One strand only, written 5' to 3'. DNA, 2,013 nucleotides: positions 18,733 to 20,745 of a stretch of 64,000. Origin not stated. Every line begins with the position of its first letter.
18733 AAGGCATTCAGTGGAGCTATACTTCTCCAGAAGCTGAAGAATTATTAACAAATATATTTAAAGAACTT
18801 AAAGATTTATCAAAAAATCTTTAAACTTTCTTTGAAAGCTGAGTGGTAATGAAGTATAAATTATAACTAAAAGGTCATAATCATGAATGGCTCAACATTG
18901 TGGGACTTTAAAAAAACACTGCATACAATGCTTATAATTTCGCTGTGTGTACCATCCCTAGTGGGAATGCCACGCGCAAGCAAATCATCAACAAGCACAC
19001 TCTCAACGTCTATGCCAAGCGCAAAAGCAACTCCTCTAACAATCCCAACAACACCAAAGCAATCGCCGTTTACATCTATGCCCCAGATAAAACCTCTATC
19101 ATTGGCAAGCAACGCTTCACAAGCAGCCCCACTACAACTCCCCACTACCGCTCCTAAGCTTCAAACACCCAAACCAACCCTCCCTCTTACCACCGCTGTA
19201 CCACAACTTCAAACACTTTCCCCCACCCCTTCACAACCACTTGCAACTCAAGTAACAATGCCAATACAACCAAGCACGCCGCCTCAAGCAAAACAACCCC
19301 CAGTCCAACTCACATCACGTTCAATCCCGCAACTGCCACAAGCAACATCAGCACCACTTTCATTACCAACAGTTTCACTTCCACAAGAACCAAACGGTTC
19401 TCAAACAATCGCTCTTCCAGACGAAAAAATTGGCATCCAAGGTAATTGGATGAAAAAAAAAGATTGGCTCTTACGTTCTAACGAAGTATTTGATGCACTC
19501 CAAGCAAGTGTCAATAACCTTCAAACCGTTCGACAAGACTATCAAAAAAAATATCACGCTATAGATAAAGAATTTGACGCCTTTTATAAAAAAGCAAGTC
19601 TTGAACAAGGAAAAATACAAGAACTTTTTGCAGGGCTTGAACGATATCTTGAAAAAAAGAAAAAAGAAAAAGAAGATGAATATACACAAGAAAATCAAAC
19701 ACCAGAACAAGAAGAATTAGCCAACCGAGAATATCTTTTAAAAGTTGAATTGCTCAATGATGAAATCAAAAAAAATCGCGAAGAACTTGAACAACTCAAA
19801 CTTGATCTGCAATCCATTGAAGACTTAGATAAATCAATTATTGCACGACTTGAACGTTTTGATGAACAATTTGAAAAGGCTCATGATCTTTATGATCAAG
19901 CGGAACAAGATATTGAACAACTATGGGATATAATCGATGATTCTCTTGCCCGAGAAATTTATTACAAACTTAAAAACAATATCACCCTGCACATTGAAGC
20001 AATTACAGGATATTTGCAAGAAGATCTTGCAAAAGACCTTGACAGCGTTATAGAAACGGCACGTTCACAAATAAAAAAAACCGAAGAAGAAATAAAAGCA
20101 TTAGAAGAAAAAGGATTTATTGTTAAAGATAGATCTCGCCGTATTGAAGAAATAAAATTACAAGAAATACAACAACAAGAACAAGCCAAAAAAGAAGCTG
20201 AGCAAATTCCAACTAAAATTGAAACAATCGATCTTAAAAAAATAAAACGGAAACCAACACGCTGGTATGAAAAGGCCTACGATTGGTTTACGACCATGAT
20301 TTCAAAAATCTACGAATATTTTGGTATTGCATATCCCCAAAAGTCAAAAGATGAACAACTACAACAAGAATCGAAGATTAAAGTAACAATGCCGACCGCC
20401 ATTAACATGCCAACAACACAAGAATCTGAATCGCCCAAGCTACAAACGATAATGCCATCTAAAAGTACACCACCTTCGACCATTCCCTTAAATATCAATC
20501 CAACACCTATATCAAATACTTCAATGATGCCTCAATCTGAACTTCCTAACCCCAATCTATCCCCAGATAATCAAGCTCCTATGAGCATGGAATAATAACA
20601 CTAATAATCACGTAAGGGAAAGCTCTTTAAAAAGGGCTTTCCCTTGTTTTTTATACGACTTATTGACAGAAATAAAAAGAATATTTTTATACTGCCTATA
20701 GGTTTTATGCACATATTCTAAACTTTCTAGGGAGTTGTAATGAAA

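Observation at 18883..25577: Block of three architecture-related secreted Pro-rich/coiled-coil proteins ending in a membrane-anchored double M16 peptidase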

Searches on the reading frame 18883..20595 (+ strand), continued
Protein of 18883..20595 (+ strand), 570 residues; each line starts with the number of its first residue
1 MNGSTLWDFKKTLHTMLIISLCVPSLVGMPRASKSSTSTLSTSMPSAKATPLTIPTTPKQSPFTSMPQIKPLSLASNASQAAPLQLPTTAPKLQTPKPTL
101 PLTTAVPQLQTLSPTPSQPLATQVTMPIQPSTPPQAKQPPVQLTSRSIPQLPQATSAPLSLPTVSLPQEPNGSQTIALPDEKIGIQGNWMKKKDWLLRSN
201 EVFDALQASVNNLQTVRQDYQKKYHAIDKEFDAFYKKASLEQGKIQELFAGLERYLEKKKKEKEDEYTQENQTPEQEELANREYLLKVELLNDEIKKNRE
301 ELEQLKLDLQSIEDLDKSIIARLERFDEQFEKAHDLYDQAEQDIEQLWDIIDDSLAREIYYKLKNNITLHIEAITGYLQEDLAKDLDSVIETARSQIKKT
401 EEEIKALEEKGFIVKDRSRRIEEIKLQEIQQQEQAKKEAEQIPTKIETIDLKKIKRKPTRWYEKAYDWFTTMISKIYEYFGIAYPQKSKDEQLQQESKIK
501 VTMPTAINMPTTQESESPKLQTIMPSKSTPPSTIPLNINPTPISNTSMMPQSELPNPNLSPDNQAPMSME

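Call 51: find_related_loci(query=A1, collection=metagenome_contigs, flank=10000)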
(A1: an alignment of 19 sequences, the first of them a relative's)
Query A1 (570 aa) in metagenome_contigs; peptide patterns used: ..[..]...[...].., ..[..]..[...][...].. (x = any residue, [..] = any of these).
199 stretches matched a pattern; 35 encode a relative of the query (tblastn E <= 1e-3); 34 distinct loci.
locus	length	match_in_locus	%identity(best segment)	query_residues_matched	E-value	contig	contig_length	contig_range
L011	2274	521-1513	52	148-480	6e-105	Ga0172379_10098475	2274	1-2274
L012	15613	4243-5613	36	74-541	8e-84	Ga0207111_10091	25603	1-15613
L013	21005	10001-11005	42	154-484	2e-78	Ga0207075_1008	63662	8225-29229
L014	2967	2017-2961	43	98-432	3e-72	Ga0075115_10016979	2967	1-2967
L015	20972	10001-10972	40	163-484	6e-71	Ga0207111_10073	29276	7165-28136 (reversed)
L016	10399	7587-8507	41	165-481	1e-67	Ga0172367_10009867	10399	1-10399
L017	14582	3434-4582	34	171-566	2e-67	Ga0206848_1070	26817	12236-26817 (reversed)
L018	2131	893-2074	37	114-477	4e-69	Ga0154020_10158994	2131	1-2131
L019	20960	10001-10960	40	149-480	1e-66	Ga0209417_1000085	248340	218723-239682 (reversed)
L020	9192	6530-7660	36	77-480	3e-66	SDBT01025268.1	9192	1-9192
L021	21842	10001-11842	40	132-488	6e-66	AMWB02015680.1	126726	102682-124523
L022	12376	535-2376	40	159-488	1e-65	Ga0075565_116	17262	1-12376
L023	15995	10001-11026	41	149-489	8e-65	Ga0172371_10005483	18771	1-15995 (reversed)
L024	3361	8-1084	41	180-532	2e-64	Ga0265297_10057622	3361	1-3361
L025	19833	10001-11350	34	92-535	4e-66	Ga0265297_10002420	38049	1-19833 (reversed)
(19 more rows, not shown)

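Call 54: search_protein_families(library=pfam, alignment_id=A1, max_evalue=0.1)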
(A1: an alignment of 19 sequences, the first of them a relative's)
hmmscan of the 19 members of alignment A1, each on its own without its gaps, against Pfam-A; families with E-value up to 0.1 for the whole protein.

A. member 1, P0001 (570 aa): 1 family
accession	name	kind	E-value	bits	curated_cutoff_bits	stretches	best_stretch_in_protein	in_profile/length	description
PF14572.12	Pribosyl_synth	-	0.024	15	27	1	378-454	88-165/184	Phosphoribosyl synthetase-associated domain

B. families by the number of members that match (of 19 scanned): 29 families (the first 25 are shown)
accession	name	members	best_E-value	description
PF05266.19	DUF724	4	0.0013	Protein of unknown function (DUF724)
PF10146.14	zf-C4H2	3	1.5e-05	Zinc finger-containing protein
PF04740.18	LXG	3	0.00031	LXG domain of WXG superfamily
PF14572.12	Pribosyl_synth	3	0.024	Phosphoribosyl synthetase-associated domain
PF14160.11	FAM110_C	2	0.0068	Centrosome-associated C terminus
PF05010.19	TACC_C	2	0.0082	Transforming acidic coiled-coil-containing protein (TACC), C-terminal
PF21827.1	New_glue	2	0.0094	New glue protein family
PF04513.17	Baculo_PEP_C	2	0.011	Baculovirus polyhedron envelope protein, PEP, C terminus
PF03418.19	Peptidase_A25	2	0.012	Germination protease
PF20663.3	COG4_N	2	0.044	Conserved oligomeric Golgi complex subunit 4, N-terminal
PF01978.25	TrmB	2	0.085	Sugar-specific transcriptional regulator TrmB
PF07889.17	DUF1664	1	0.0019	Protein of unknown function (DUF1664)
PF23831.1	DUF7201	1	0.0022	Coiled-coil region of unknown function (DUF7201)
PF15011.11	CA109-like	1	0.011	Ribosome biogenesis protein C1orf109-like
PF07346.16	DUF1477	1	0.012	Protein of unknown function (DUF1477)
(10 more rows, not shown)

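Call 55: list_cluster_members(proteins=[P0023, P0057, P0118, P0122, P0137, P0143, P0149, P0151, P0158, P0166])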
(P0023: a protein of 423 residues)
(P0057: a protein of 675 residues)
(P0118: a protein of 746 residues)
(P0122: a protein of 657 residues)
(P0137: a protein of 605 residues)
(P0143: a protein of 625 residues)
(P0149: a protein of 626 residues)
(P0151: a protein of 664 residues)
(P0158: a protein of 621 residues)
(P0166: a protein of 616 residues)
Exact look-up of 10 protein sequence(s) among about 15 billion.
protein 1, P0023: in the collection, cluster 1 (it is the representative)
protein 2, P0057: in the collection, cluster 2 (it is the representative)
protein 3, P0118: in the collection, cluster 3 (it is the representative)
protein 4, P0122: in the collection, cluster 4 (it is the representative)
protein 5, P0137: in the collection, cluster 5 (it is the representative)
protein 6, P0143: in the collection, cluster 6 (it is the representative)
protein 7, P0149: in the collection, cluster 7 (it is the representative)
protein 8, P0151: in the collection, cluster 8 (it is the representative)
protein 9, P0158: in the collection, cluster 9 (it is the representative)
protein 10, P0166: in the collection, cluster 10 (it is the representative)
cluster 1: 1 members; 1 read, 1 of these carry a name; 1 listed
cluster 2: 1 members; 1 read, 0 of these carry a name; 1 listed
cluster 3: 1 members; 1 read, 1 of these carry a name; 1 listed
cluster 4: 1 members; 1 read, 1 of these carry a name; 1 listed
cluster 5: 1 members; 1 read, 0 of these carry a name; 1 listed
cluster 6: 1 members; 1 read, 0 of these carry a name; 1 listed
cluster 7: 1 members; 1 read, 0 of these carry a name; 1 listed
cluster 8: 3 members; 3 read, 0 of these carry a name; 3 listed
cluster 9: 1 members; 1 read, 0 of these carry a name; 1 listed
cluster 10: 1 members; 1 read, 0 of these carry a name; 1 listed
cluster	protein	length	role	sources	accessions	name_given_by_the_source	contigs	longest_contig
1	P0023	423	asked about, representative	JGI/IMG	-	DNA repair exonuclease SbcCD ATPase subunit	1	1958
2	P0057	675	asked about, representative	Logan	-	-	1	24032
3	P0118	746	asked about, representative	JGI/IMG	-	rubrerythrin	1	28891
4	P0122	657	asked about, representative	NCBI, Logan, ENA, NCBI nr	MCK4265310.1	hypothetical protein KAW80_03060 [Candidatus Babeliales bacterium] | hypothetical protein [Candidatus Babeliales bacterium]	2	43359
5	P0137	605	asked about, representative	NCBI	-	-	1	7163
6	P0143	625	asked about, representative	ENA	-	-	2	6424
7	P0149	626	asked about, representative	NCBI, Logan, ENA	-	-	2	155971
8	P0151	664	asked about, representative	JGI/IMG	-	-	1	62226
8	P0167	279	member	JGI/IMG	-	-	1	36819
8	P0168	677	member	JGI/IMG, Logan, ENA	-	-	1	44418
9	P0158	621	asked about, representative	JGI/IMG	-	-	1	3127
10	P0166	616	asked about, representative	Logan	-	-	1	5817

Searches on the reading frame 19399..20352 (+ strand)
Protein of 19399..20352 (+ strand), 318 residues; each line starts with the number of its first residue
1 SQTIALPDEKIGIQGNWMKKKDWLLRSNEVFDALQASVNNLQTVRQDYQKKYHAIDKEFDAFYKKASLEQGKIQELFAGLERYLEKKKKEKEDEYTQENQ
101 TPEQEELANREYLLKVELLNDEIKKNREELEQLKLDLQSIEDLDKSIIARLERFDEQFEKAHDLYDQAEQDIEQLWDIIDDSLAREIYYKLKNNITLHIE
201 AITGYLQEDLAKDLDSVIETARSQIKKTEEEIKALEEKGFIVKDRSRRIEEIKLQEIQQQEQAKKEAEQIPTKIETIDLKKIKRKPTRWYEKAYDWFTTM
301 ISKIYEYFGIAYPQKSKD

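Call 44: predict_structure(alignment_id=A4)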
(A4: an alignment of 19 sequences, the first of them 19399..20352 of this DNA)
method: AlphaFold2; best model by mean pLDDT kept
length: 318 residues; sequences in the alignment: 19
mean_pLDDT: 74.4   pTM: 0.55
mean pLDDT of the five models: 74.4, 73.7, 72.5, 71.3, 69.8
residues with pLDDT >= 90: 95; 70-90: 103; 50-70: 82; < 50: 38
segments of 3 or more residues with pLDDT < 50: 1-7, 270-287, 309-318
pLDDT, mean of each block of 10 residues (from residue 1): 47 70 89 91 91 91 72 66 69 60 64 74 79 86 91 94 93 85 88 92 92 92 89 75 52 69 63 39 46 68 57 39
secondary structure, 60 per line:
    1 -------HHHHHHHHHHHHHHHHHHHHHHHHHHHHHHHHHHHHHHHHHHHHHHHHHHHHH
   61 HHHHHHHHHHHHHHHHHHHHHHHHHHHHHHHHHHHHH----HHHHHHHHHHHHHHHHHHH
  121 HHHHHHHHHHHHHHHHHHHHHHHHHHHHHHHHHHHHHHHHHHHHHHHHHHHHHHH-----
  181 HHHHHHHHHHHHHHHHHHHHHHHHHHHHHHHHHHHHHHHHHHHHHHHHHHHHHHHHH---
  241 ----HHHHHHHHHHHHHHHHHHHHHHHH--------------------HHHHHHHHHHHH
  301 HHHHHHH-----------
elements in order: H8-97 H102-175 H181-237 H245-268 H289-307

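Call 49: fold_search(model_id=the predicted structure, library=pdb)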
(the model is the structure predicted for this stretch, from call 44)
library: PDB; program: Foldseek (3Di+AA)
matches with E <= 10: 396; with E <= 0.001: 0
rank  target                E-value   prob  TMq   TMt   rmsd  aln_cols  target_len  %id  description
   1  2xra_A                7.1e-02  0.69  0.19  0.29  32.8       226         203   16  crystal structure of the HK20 Fab in complex with a gp41 mimetic 5- Helix (released 2010-12-15)
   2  7sqc_1W               7.1e-02  0.33  0.15  0.17  33.2       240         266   14  Ciliary C1 central pair apparatus isolated from Chlamydomonas reinhardtii (released 2022-04-13)
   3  4kik_B                7.9e-02  0.41  0.17  0.09  16.4       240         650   17  Human IkB kinase beta (released 2013-06-26)
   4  5i7d_A                8.3e-02  0.20  0.15  0.12  34.7       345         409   14  Crystal Structure of srGAP2 F-BARx WT Form-2 (released 2017-08-30)
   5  4tql_A                9.3e-02  0.51  0.20  0.26  23.9       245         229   17  Computationally designed three helix bundle (released 2014-10-15)
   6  7sqc_1F               1.1e-01  0.63  0.23  0.30  30.4       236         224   13  Ciliary C1 central pair apparatus isolated from Chlamydomonas reinhardtii (released 2022-04-13)
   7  7sqc_1Y               1.4e-01  0.44  0.22  0.25  46.2       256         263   12  Ciliary C1 central pair apparatus isolated from Chlamydomonas reinhardtii (released 2022-04-13)
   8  5cwo_A                1.4e-01  0.28  0.15  0.20  33.2       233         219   15  Crystal structure of de novo designed helical repeat protein DHR76 (released 2015-12-16)
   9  7n6g_3O               1.4e-01  0.23  0.17  0.16  48.8       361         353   13  C1 of central pair (released 2022-05-18)
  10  8i4v_A                1.5e-01  0.84  0.32  0.34  36.4       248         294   17  Cryo-EM structure of 5-subunit Smc5/6 arm region (released 2024-06-26)
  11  4tql_B                1.6e-01  0.38  0.20  0.26  23.8       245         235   16  Computationally designed three helix bundle (released 2014-10-15)
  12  8i21_B                1.9e-01  0.25  0.18  0.21  50.3       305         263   17  Cryo-EM structure of 6-subunit Smc5/6 arm region (released 2024-06-26)
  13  7sqc_1K               2.2e-01  0.44  0.25  0.23  36.8       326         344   15  Ciliary C1 central pair apparatus isolated from Chlamydomonas reinhardtii (released 2022-04-13)
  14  5xg2                  2.2e-01  0.38  0.22  0.28  49.4       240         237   18  Crystal structure of a coiled-coil segment (residues 345-468 and 694-814) of Pyrococcus yayanosii Smc (released 2017-06-07)
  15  8s2p_BBB              2.3e-01  0.89  0.30  0.45   8.0       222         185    8  Crystal structure of Borrelia burgdorferi paralogous family 12 outer surface protein BBH37 (space group p21) (released 2025-03-05)
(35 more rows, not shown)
